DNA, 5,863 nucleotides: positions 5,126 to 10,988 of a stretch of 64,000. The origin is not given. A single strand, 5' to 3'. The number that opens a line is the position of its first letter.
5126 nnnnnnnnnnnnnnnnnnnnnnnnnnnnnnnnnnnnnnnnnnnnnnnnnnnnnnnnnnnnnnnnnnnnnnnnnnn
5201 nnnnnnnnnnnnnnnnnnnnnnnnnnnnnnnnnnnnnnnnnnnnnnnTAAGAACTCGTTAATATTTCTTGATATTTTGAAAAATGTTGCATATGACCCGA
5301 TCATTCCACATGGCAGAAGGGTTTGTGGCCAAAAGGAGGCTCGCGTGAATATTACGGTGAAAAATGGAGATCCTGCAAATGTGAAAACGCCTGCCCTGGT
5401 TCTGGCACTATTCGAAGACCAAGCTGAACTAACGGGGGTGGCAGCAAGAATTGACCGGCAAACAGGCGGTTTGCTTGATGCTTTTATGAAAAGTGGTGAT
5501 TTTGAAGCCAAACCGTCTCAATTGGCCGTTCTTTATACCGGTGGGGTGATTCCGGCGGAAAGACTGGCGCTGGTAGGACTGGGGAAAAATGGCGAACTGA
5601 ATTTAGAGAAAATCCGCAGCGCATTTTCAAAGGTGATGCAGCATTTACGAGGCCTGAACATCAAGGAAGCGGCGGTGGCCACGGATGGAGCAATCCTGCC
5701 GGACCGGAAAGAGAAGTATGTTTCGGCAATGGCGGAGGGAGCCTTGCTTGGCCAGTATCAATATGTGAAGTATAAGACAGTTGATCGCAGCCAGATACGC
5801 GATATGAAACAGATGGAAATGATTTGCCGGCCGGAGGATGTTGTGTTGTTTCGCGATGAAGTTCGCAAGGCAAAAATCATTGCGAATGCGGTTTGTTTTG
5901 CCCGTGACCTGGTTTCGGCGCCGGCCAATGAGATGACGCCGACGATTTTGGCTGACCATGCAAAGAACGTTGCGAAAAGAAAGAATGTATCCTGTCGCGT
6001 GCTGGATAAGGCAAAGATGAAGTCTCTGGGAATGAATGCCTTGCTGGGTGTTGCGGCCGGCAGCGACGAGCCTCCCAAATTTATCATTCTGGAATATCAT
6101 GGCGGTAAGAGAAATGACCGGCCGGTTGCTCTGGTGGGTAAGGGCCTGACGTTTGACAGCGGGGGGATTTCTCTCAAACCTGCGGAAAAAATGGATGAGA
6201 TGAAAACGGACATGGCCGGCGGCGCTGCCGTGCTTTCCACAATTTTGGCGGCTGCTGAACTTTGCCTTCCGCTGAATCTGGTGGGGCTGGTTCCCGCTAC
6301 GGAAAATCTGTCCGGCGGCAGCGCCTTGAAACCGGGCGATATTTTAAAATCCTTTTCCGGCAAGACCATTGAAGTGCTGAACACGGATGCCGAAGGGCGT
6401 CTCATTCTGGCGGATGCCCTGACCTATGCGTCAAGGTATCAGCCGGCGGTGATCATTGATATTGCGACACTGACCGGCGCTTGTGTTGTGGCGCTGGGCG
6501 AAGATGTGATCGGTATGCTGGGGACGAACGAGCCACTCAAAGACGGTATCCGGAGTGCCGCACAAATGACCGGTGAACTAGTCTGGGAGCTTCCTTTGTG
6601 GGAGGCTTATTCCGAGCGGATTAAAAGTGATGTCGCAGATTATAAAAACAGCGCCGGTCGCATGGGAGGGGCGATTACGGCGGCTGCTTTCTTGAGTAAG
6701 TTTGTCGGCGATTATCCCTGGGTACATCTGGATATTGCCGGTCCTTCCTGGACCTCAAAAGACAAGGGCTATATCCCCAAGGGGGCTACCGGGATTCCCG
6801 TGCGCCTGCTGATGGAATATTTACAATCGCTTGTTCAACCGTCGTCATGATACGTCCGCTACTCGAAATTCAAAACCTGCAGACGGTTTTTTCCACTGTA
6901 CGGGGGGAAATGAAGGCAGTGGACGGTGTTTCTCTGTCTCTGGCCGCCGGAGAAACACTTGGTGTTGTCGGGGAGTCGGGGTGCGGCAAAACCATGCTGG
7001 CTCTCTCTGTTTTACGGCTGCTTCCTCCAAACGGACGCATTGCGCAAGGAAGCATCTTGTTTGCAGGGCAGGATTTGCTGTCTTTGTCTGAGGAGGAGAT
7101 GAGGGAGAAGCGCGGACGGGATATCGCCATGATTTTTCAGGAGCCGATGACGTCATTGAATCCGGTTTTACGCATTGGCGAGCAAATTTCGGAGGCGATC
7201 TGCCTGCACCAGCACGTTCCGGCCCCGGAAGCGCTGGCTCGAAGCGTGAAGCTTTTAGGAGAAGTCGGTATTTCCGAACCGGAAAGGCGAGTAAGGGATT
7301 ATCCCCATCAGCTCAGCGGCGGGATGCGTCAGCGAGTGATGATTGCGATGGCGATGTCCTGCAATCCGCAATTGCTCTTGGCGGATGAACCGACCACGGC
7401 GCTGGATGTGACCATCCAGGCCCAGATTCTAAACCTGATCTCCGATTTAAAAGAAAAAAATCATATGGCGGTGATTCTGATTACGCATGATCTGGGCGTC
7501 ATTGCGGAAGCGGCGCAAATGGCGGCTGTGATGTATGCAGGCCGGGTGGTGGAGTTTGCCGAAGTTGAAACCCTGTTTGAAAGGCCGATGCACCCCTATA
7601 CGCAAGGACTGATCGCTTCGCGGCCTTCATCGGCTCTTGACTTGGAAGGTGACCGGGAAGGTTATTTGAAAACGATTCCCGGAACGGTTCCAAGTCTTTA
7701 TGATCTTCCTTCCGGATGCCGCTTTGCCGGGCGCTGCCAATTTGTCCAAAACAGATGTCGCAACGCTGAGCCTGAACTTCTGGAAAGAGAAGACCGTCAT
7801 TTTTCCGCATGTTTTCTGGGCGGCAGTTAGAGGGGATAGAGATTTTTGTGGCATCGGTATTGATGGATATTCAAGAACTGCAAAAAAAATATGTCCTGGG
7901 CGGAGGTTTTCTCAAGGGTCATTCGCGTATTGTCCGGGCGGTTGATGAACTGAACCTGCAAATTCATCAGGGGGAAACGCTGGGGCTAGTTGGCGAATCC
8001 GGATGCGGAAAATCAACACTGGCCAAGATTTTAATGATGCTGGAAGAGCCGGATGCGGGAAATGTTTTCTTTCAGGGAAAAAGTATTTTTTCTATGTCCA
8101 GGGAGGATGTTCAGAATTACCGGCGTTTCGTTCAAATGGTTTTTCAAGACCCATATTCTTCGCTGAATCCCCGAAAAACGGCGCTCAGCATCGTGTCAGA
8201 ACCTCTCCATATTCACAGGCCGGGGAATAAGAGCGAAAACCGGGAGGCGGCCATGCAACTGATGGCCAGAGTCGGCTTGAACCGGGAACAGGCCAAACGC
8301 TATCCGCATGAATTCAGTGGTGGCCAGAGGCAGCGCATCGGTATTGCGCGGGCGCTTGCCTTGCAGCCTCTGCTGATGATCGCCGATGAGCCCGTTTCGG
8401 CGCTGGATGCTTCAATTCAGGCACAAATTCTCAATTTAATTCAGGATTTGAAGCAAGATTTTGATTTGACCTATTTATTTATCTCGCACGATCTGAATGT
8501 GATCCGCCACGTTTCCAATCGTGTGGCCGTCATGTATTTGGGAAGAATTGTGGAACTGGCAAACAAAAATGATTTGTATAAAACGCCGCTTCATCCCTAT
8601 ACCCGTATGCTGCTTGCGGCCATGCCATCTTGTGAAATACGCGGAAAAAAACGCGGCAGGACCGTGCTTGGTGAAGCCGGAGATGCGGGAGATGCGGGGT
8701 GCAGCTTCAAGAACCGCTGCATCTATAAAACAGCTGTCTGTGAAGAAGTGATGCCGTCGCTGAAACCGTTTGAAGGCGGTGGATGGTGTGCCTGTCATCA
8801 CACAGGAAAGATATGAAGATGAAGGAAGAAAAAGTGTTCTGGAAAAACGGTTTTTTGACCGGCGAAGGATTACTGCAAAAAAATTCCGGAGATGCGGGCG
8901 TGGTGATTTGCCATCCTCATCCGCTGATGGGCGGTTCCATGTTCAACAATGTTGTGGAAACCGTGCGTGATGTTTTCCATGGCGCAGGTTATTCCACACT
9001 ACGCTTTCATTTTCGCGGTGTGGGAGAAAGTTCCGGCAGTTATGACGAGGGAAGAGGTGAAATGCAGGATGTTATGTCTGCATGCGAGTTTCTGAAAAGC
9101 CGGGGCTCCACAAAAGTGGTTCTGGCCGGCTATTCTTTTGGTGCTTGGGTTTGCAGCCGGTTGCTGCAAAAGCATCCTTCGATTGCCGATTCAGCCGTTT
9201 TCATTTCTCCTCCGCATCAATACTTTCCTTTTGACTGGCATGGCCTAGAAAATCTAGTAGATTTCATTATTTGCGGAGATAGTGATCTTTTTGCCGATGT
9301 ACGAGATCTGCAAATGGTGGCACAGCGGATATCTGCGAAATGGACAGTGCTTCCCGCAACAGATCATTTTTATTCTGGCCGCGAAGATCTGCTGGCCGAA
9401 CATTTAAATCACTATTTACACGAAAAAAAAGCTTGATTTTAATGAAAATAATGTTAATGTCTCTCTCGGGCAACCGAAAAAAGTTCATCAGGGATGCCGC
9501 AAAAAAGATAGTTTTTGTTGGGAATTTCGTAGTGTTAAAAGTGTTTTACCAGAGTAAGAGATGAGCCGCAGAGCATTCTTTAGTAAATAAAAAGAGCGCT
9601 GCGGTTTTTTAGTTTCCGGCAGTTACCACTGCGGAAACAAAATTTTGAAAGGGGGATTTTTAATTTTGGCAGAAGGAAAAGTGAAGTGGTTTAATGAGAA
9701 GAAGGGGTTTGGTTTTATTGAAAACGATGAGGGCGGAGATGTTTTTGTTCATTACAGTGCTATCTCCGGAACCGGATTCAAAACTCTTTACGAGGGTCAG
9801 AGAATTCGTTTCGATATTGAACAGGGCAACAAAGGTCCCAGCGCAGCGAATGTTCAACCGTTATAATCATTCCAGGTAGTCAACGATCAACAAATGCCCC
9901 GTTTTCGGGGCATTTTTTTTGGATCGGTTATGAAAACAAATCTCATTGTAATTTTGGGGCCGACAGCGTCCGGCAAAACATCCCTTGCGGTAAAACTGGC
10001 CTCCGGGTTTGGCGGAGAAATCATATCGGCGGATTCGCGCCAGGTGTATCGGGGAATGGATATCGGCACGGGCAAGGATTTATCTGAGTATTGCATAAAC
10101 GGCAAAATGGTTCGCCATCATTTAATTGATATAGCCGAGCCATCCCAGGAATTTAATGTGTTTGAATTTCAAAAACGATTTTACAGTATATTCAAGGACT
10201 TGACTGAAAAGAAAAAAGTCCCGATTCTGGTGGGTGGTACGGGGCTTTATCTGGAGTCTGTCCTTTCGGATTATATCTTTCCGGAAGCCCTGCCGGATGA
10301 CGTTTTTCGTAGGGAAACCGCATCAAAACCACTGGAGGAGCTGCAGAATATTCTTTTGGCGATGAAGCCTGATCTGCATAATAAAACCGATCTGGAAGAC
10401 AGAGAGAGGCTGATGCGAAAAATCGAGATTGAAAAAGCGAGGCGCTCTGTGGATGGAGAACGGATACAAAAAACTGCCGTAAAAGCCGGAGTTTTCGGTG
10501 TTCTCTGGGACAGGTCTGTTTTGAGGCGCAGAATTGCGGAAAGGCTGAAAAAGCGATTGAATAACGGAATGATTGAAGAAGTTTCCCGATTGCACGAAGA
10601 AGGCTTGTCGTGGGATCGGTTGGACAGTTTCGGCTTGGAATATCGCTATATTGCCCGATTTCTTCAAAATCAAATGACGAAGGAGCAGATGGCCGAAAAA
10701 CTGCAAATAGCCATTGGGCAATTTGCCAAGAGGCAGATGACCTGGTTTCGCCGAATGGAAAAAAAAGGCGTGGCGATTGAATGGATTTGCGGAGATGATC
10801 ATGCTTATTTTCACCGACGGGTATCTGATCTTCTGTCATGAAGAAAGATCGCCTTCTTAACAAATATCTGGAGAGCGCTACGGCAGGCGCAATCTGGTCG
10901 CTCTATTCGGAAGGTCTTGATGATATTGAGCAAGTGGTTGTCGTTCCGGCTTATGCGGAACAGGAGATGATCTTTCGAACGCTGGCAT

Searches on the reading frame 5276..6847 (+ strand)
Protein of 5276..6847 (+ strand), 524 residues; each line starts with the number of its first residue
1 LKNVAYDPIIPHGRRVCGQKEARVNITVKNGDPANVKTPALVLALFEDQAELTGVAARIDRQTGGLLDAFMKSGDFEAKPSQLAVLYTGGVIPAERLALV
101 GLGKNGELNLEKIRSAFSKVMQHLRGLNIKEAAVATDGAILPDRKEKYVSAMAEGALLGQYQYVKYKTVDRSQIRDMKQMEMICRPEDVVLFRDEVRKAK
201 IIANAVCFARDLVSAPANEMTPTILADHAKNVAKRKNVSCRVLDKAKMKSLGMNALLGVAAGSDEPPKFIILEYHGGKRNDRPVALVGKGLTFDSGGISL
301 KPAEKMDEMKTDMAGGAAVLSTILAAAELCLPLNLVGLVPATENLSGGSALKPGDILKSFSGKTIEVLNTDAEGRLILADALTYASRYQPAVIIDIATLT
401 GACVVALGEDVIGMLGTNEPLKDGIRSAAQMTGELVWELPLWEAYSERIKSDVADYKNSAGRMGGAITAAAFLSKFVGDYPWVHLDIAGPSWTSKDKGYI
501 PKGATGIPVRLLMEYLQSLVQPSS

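Call 29: search_protein_families(library=pfam, proteins=[window:5276-6847:+], max_evalue=0.00001)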
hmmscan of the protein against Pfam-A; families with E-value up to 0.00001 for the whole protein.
window:5276-6847:+ (524 aa): 2 families
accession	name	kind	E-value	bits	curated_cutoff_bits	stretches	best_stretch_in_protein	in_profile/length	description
PF00883.26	Peptidase_M17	-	2.3e-126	421.7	25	1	208-513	2-310/310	Cytosol aminopeptidase family, catalytic domain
PF02789.23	Peptidase_M17_N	-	2.4e-25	89.4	23.4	1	42-168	1-127/129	Cytosol aminopeptidase family, N-terminal domain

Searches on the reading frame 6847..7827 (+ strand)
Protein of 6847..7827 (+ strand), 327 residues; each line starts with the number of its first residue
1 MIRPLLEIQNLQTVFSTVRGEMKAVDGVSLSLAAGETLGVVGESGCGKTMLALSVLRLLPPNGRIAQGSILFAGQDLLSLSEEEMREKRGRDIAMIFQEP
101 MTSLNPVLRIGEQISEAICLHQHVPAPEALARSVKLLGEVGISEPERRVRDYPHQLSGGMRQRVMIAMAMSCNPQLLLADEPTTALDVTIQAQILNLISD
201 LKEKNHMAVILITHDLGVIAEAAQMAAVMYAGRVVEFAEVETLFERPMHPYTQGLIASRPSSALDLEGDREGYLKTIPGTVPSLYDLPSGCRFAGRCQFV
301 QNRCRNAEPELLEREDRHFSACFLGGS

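Call 29: search_protein_families(library=pfam, proteins=[window:6847-7827:+], max_evalue=0.00001)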
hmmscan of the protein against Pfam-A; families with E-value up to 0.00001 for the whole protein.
window:6847-7827:+ (327 aa): 4 families
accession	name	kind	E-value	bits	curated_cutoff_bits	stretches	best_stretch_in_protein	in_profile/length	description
PF00005.33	ABC_tran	-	5e-31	108.6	25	1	26-184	2-137/137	ABC transporter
PF08352.17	oligo_HPY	-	1.9e-17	63.8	27.1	1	235-304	1-65/65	Oligopeptide/dipeptide transporter, C-terminal region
PF13304.12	AAA_21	-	2.5e-06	28.2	27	0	146-219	228-303/304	AAA domain, putative AbiEii toxin, Type IV TA system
PF01078.27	Mg_chelatase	-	7.4e-06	25.9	20.3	0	15-62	2-49/207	Magnesium chelatase, subunit ChlI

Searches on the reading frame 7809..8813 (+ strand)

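Call 29: search_protein_families(library=pfam, proteins=[window:7809-8813:+], max_evalue=0.00001)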
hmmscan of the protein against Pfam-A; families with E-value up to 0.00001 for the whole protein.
window:7809-8813:+ (335 aa): 2 families
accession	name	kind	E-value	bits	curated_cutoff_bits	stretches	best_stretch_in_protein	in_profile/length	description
PF00005.33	ABC_tran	-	4.4e-34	118.5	25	1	46-196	2-136/137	ABC transporter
PF08352.17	oligo_HPY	-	2.1e-13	50.9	27.1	1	248-311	1-65/65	Oligopeptide/dipeptide transporter, C-terminal region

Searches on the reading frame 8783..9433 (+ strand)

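Call 29: search_protein_families(library=pfam, proteins=[window:8783-9433:+], max_evalue=0.00001)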
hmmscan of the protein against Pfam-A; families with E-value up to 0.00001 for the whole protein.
window:8783-9433:+ (217 aa): 3 families
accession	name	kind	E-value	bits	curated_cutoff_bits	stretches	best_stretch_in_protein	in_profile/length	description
PF00561.26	Abhydrolase_1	-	2.9e-09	37.4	25.8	1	57-146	19-108/245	alpha/beta hydrolase fold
PF12697.13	Abhydrolase_6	-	1.2e-07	33.1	26.3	1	40-146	1-94/217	Alpha/beta hydrolase family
PF12146.15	Hydrolase_4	-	2.7e-06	27.3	27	1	57-146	19-112/239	Serine aminopeptidase, S33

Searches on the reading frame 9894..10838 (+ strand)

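Call 29: search_protein_families(library=pfam, proteins=[window:9894-10838:+], max_evalue=0.00001)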
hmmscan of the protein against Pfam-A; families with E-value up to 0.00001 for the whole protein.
window:9894-10838:+ (315 aa): 2 families
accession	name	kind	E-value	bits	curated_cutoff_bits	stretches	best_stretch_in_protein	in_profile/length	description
PF01715.23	IPPT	-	2.5e-59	201.3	23.6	1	50-287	1-242/243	IPP transferase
PF01745.22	IPT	-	2.2e-07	31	20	1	16-65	2-51/233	Isopentenyl transferase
